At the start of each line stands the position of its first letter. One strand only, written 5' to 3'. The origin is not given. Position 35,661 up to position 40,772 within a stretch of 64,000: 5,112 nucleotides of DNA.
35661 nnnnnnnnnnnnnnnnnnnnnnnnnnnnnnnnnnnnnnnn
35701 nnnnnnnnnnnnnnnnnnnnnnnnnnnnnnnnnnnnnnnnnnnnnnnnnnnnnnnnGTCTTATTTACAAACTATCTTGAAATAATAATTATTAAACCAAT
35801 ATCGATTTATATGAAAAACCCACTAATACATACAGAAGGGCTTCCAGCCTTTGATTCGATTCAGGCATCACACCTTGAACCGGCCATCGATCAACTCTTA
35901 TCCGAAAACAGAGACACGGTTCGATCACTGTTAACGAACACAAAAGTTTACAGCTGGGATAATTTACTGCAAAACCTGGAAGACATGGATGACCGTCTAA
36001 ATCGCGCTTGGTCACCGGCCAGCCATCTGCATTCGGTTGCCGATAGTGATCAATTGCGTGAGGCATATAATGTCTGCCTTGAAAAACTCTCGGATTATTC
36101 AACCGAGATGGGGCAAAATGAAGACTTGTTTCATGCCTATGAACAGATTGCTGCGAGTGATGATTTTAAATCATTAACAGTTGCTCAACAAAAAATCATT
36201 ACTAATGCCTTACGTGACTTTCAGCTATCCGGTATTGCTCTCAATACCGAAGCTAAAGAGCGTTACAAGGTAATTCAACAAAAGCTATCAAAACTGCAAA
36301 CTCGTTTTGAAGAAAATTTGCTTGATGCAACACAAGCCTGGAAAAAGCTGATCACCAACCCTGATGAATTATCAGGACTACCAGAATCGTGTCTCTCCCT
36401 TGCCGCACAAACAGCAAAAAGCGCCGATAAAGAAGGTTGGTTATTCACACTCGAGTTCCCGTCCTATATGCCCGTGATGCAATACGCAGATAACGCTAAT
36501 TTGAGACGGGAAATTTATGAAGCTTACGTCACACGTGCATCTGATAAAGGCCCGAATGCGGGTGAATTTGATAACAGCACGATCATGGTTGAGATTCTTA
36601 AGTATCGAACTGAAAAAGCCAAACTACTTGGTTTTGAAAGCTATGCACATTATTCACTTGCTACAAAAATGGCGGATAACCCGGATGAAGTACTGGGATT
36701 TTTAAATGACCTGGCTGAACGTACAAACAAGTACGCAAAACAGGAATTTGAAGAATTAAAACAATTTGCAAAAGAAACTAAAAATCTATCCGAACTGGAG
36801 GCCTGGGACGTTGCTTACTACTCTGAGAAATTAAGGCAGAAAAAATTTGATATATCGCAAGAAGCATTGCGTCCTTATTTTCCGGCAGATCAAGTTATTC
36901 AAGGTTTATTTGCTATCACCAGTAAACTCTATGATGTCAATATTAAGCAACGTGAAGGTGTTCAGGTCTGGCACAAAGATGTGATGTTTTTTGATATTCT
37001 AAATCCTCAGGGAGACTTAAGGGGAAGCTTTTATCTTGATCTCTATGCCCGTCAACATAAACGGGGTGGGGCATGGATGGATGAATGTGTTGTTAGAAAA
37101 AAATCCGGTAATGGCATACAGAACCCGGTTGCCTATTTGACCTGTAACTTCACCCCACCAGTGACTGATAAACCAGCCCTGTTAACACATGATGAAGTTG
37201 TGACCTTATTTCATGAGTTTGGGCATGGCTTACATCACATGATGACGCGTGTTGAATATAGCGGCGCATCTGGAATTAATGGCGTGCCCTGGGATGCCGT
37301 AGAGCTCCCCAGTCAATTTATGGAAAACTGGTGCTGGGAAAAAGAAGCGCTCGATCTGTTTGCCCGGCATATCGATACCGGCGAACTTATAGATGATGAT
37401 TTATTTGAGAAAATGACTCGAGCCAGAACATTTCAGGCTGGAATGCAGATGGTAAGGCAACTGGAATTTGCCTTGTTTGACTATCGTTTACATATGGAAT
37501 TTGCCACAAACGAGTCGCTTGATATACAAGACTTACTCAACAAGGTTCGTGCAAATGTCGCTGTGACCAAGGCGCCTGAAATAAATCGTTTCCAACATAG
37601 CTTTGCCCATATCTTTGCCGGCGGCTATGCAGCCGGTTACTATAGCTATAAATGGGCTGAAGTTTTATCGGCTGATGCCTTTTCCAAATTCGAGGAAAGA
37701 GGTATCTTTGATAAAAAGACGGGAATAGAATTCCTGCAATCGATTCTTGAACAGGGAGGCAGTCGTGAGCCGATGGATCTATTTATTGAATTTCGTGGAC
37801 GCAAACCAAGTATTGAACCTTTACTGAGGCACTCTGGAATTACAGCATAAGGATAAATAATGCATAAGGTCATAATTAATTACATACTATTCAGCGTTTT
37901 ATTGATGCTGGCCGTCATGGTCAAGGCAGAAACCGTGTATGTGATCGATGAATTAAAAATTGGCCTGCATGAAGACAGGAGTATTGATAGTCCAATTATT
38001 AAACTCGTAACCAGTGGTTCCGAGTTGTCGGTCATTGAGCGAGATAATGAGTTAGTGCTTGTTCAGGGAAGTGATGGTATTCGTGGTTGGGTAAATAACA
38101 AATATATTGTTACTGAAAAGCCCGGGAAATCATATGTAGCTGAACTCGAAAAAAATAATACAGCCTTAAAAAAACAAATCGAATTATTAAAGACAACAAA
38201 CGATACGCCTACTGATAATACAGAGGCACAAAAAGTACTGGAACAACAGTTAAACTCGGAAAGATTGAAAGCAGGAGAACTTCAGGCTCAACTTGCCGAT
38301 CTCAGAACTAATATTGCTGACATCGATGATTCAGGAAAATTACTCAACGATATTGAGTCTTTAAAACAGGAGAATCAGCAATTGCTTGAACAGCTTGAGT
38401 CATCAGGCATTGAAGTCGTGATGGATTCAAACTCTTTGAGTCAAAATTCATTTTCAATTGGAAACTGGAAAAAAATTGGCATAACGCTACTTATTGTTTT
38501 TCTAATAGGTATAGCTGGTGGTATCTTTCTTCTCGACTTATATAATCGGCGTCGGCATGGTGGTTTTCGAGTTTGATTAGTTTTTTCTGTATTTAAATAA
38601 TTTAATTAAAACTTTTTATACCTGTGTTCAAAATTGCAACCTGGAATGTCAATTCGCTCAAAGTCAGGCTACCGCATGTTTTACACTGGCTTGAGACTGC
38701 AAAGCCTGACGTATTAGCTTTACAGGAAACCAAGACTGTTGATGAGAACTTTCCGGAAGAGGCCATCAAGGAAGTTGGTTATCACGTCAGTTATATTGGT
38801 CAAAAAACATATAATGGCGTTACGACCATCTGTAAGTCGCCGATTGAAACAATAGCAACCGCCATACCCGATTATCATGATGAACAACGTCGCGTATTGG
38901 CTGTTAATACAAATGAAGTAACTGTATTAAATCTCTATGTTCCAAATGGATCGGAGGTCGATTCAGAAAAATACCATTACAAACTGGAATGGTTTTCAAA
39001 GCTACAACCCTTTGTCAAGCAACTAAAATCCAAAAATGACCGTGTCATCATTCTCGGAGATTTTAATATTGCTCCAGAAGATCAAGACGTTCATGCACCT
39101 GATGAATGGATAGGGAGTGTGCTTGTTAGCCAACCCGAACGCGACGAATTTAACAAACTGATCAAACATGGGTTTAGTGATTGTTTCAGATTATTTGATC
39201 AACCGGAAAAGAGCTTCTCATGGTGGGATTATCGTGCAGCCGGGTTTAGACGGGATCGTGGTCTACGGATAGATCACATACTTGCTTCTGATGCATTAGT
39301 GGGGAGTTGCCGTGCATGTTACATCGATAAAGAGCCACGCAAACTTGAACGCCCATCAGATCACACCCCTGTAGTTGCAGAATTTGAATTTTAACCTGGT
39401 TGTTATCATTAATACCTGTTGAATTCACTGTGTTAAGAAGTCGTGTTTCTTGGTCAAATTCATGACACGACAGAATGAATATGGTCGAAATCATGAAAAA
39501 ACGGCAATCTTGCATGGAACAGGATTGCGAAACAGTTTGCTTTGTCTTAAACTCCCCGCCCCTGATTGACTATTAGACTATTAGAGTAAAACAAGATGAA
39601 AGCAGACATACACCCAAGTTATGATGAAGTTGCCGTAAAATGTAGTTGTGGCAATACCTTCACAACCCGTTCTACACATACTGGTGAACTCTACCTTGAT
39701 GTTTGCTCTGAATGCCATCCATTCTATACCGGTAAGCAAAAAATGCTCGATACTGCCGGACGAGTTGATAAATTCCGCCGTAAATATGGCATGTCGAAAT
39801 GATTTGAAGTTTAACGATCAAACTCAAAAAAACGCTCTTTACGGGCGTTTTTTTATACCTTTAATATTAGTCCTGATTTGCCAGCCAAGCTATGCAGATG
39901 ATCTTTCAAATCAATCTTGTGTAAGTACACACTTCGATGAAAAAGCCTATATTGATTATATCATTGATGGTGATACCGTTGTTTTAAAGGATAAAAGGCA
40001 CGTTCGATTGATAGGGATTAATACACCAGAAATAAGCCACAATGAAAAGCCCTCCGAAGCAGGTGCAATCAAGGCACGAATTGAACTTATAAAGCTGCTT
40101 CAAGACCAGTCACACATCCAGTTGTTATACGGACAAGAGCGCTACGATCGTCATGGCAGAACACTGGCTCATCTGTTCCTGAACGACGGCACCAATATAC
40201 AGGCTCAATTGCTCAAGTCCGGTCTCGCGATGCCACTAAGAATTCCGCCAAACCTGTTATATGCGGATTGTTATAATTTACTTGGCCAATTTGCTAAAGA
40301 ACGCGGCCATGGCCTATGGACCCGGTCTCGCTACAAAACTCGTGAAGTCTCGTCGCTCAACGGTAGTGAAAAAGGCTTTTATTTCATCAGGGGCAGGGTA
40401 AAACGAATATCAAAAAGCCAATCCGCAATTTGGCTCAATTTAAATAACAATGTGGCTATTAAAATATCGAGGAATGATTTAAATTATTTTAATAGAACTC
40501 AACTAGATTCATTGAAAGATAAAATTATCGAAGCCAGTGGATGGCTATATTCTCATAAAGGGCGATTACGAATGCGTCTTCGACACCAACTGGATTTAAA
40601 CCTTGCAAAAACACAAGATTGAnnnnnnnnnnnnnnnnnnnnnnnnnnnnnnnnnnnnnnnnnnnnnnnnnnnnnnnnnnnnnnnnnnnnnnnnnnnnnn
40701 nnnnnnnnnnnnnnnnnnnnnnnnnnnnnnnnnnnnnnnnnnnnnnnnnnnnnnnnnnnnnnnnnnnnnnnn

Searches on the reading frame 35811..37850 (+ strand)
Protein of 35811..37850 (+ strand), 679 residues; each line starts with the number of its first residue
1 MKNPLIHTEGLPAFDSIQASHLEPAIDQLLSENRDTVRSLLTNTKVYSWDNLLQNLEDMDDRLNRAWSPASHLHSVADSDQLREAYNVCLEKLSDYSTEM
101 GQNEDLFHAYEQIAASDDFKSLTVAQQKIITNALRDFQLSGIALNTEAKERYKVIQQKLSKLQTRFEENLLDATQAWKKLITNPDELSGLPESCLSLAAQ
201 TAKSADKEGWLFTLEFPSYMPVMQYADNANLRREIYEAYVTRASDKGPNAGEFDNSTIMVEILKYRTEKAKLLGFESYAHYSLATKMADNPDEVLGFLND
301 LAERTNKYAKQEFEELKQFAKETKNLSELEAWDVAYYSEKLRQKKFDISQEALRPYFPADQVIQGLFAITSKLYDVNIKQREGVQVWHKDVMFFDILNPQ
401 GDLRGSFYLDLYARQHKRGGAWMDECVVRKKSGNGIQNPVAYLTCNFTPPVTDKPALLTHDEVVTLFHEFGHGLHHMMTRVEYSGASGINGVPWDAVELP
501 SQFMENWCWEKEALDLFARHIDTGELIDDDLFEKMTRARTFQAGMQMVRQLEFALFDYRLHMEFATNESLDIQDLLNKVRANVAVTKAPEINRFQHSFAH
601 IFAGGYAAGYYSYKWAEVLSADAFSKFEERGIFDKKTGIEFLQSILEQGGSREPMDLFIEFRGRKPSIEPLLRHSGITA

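Call 84: search_protein_families(library=pfam, proteins=[window:35811-37850:+], max_evalue=0.00001)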
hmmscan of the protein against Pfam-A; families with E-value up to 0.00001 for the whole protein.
window:35811-37850:+ (679 aa): 2 families
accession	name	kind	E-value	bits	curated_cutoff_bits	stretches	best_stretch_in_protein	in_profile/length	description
PF01432.26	Peptidase_M3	-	2e-157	525.6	27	1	222-676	1-456/457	Peptidase family M3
PF19310.4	TOP_N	-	4.8e-26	91.4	27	1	27-149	2-123/123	Neurolysin/Thimet oligopeptidase, N-terminal domain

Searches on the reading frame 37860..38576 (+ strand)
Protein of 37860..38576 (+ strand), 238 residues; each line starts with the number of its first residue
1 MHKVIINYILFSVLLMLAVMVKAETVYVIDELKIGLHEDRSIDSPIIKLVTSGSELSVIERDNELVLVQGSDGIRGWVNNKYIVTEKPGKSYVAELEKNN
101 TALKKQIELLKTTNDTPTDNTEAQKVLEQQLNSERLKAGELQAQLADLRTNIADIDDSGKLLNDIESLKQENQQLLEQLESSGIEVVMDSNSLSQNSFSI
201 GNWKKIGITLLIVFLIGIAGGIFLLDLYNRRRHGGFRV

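Call 84: search_protein_families(library=pfam, proteins=[window:37860-38576:+], max_evalue=0.00001)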
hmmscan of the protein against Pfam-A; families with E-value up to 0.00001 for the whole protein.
window:37860-38576:+ (238 aa): 1 family
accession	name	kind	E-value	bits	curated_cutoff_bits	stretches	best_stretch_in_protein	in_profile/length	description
PF08239.17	SH3_3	-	2e-06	28.3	27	1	36-83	5-53/54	Bacterial SH3 domain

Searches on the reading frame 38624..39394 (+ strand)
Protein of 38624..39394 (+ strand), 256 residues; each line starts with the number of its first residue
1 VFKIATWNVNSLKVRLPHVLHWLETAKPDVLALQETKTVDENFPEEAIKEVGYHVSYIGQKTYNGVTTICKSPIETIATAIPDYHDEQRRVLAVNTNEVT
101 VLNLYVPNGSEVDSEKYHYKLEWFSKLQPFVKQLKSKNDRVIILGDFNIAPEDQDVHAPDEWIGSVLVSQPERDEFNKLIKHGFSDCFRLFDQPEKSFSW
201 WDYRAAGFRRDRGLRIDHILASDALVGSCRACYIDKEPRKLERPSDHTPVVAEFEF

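Call 84: search_protein_families(library=pfam, proteins=[window:38624-39394:+], max_evalue=0.00001)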
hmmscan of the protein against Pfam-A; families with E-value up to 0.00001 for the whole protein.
window:38624-39394:+ (256 aa): 1 family
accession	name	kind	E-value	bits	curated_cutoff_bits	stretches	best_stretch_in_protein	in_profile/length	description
PF03372.29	Exo_endo_phos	-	3.3e-32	112.4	24.5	1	5-247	1-225/225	Endonuclease/Exonuclease/phosphatase family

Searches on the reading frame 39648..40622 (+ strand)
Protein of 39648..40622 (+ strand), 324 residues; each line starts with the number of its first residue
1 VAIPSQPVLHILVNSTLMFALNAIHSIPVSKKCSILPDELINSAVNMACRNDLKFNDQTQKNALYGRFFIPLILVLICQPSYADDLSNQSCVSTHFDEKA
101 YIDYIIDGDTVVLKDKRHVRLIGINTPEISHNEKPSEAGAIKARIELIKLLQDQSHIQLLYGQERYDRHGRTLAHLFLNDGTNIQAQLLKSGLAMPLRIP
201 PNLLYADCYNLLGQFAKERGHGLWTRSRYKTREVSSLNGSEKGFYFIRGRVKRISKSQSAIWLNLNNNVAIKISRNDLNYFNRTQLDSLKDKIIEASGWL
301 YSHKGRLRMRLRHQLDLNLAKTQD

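Call 84: search_protein_families(library=pfam, proteins=[window:39648-40622:+], max_evalue=0.00001)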
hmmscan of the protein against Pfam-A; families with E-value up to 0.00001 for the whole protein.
window:39648-40622:+ (324 aa): 1 family
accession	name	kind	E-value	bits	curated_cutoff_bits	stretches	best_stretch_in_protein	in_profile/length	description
PF00565.23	SNase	-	9.7e-16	58.6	21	1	119-225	2-106/107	Staphylococcal nuclease homologue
